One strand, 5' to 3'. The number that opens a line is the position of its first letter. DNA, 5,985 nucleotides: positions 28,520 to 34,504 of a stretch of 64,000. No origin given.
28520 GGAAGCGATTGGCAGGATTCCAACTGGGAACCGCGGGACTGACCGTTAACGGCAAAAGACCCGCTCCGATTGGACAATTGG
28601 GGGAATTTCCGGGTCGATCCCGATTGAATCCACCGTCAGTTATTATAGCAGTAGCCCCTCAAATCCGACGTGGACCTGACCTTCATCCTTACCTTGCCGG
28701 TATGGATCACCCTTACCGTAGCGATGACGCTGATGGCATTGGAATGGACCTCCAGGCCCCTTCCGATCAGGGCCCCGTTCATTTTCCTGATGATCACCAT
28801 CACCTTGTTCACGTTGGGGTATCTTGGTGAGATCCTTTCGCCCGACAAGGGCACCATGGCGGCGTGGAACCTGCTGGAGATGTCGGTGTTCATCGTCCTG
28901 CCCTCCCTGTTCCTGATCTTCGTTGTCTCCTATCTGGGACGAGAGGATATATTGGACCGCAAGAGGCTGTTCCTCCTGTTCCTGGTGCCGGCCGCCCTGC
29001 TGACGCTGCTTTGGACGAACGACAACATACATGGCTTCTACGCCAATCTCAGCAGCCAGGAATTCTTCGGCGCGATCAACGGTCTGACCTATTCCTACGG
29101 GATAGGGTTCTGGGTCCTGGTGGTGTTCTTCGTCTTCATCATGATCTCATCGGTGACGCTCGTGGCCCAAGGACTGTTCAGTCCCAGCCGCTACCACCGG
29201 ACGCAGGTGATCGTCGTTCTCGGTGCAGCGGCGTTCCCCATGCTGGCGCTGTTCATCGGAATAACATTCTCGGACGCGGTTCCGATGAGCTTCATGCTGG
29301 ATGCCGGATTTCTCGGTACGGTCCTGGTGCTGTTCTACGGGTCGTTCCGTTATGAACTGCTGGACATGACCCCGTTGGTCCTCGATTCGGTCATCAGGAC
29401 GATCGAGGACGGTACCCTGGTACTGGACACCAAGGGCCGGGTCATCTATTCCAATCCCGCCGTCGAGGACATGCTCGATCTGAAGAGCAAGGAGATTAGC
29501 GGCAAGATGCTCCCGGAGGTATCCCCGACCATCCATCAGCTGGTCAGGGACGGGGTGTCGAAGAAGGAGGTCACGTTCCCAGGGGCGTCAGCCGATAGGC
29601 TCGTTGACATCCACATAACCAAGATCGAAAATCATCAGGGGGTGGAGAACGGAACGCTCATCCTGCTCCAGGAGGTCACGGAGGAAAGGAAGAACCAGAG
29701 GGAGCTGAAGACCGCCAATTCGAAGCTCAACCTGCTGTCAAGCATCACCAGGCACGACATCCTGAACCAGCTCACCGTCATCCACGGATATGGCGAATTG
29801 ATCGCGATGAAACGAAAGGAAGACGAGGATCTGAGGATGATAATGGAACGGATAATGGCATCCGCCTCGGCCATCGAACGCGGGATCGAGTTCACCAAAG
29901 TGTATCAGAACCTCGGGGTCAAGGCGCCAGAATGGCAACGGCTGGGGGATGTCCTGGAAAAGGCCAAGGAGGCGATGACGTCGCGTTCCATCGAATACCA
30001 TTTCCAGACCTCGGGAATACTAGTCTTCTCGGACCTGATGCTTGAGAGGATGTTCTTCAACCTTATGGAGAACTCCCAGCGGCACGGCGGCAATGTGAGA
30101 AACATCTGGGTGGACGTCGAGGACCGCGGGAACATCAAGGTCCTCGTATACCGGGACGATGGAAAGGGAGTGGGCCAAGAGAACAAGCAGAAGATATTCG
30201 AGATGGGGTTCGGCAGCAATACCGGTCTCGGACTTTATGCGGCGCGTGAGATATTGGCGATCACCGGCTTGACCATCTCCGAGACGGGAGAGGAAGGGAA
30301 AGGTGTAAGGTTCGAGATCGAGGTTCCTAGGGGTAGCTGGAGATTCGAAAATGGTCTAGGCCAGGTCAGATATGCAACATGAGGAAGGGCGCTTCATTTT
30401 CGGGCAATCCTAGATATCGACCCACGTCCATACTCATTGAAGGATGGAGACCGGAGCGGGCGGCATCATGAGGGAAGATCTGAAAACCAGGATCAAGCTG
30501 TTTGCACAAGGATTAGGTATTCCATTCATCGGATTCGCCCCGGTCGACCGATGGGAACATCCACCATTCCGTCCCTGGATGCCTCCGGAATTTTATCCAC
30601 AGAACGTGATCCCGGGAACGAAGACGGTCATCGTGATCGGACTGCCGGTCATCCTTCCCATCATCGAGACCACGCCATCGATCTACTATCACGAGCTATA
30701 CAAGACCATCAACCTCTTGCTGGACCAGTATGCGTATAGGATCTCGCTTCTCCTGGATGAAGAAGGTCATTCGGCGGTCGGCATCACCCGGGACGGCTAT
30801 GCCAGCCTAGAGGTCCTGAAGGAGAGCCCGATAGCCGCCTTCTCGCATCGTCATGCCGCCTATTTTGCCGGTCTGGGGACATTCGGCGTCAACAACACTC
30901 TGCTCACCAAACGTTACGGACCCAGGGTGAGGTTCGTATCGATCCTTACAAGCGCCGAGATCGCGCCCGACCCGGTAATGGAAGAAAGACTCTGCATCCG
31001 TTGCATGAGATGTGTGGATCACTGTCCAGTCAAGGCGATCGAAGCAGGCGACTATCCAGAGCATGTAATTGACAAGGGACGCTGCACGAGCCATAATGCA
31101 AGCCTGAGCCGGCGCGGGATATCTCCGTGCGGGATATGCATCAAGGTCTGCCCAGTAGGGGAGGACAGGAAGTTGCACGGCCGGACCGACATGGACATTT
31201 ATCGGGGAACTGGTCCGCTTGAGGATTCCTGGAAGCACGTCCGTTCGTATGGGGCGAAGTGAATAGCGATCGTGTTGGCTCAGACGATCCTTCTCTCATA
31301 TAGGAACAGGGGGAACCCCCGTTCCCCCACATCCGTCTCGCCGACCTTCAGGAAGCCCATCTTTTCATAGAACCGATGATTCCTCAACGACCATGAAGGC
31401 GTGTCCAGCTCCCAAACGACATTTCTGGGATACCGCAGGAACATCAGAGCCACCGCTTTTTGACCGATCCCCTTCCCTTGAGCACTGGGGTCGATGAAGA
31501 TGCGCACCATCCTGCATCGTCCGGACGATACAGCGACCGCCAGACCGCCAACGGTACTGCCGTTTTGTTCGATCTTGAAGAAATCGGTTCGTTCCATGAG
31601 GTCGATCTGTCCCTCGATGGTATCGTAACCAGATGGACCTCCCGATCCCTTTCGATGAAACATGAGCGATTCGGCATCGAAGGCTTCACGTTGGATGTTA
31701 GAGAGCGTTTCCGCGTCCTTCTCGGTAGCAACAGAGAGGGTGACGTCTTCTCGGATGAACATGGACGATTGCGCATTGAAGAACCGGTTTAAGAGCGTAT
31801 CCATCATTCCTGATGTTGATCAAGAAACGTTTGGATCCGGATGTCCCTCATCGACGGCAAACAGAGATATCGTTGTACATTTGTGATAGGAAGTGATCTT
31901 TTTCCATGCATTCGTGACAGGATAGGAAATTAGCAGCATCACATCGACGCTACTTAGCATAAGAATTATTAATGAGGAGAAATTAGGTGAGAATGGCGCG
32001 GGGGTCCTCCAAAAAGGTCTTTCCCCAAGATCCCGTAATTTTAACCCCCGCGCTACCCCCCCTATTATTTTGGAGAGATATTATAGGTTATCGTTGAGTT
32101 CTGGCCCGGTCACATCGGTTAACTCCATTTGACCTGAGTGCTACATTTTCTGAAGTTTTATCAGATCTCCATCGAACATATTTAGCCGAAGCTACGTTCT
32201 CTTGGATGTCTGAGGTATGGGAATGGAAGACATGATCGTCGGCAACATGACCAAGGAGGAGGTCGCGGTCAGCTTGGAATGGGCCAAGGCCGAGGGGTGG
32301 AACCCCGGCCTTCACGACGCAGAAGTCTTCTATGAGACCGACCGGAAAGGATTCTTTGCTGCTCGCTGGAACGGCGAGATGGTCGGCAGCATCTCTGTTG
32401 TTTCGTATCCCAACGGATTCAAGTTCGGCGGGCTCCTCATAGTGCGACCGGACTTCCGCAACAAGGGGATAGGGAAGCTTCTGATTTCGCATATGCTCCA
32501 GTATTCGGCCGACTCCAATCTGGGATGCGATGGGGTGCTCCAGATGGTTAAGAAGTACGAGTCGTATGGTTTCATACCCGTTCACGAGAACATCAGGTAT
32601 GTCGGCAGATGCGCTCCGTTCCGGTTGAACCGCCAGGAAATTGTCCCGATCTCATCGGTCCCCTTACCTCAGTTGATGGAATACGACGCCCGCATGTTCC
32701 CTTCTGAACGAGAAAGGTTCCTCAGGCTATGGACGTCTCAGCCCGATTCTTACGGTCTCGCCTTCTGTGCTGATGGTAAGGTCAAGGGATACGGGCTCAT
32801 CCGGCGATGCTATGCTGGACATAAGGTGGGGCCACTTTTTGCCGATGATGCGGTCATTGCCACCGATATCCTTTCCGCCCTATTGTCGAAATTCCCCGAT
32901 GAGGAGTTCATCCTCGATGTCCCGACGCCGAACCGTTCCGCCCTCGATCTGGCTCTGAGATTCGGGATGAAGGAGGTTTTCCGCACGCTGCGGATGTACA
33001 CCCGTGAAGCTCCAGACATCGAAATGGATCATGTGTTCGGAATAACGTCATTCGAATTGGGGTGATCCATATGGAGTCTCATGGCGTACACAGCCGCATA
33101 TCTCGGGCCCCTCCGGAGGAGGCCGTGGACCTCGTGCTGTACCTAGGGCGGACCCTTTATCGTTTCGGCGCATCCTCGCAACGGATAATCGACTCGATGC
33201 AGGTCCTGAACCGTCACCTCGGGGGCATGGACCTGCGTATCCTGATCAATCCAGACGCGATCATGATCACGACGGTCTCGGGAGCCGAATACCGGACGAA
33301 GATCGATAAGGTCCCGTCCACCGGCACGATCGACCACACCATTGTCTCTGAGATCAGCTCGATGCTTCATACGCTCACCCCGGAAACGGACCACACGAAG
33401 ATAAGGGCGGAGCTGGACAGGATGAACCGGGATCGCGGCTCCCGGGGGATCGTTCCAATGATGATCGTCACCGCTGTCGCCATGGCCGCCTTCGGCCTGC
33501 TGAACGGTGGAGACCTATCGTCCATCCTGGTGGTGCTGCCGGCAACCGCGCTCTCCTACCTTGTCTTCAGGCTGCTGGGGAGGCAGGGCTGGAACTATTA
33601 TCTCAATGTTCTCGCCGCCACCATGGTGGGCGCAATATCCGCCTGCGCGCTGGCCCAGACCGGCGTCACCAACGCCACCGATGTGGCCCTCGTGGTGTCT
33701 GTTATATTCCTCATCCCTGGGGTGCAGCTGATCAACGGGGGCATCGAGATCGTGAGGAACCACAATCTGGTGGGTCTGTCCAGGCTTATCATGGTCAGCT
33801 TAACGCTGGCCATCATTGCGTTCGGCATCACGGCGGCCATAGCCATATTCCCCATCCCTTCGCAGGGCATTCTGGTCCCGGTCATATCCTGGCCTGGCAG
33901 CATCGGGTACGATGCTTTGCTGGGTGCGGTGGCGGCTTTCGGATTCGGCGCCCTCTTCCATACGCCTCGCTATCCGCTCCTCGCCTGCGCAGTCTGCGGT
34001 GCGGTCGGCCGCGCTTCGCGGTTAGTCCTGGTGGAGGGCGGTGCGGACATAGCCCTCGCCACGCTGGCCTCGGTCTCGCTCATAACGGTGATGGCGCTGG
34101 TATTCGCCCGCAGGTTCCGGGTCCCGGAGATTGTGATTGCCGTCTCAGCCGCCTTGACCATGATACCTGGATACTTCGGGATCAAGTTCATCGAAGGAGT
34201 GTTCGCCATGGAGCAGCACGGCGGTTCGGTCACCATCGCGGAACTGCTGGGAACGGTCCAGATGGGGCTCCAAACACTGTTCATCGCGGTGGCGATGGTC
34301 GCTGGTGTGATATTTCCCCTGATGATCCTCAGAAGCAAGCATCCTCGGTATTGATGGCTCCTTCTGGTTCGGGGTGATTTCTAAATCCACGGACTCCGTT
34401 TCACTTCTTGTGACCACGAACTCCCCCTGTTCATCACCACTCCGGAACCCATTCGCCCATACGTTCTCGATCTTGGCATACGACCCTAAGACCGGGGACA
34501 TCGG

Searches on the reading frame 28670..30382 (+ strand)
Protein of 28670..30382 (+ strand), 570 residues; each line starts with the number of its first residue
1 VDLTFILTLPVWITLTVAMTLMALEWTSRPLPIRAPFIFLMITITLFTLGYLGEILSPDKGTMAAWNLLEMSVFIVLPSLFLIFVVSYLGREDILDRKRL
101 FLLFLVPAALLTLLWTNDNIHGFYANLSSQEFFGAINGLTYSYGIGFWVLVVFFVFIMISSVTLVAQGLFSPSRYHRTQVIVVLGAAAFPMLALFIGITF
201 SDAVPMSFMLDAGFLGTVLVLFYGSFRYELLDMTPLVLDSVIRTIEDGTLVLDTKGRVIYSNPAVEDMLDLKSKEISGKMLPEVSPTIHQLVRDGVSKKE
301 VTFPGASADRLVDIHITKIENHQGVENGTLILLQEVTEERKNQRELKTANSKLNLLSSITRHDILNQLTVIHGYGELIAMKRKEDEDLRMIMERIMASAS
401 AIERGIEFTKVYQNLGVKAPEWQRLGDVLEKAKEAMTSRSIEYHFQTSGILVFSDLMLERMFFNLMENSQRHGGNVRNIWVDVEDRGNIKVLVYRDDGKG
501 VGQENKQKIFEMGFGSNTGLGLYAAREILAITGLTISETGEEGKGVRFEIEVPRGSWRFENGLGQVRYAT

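Call 52: search_protein_families(library=pfam, proteins=[window:28670-30382:+], max_evalue=0.00001)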
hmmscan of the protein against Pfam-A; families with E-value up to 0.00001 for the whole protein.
window:28670-30382:+ (570 aa): 4 families
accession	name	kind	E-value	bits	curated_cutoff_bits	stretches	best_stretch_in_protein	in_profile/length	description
PF16927.11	HisKA_7TM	-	7.7e-35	121.2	28.6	1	11-235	2-224/224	N-terminal 7TM region of histidine kinase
PF02518.31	HATPase_c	-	2.6e-14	54.1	26.4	1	457-554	5-109/111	Histidine kinase-, DNA gyrase B-, and HSP90-like ATPase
PF00989.32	PAS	-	3.1e-08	34.1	22.6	1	239-290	4-55/113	PAS fold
PF08448.16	PAS_4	-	4e-08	33.9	23.1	1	245-340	4-109/110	PAS fold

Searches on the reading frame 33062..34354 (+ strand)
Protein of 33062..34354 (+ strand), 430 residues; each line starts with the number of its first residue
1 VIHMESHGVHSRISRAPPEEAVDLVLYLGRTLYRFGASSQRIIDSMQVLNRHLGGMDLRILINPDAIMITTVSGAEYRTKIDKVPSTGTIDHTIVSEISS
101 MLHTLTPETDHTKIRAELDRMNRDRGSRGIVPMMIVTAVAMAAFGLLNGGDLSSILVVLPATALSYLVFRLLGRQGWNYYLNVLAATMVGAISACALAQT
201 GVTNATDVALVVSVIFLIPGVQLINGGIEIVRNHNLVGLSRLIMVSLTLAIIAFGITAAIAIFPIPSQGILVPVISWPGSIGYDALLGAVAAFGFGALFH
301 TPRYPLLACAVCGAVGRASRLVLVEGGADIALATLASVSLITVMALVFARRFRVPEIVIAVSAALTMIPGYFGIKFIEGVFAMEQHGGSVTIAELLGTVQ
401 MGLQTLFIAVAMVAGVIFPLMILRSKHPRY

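Call 52: search_protein_families(library=pfam, proteins=[window:33062-34354:+], max_evalue=0.00001)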
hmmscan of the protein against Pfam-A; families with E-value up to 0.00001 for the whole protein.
window:33062-34354:+ (430 aa): 2 families
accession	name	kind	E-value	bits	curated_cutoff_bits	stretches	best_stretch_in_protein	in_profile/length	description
PF06738.18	ThrE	-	1.1e-33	117.1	26.3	1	23-262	1-240/241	Putative threonine/serine exporter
PF12821.13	ThrE_2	-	3.3e-25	89.2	27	1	285-421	2-128/129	Threonine/Serine exporter, ThrE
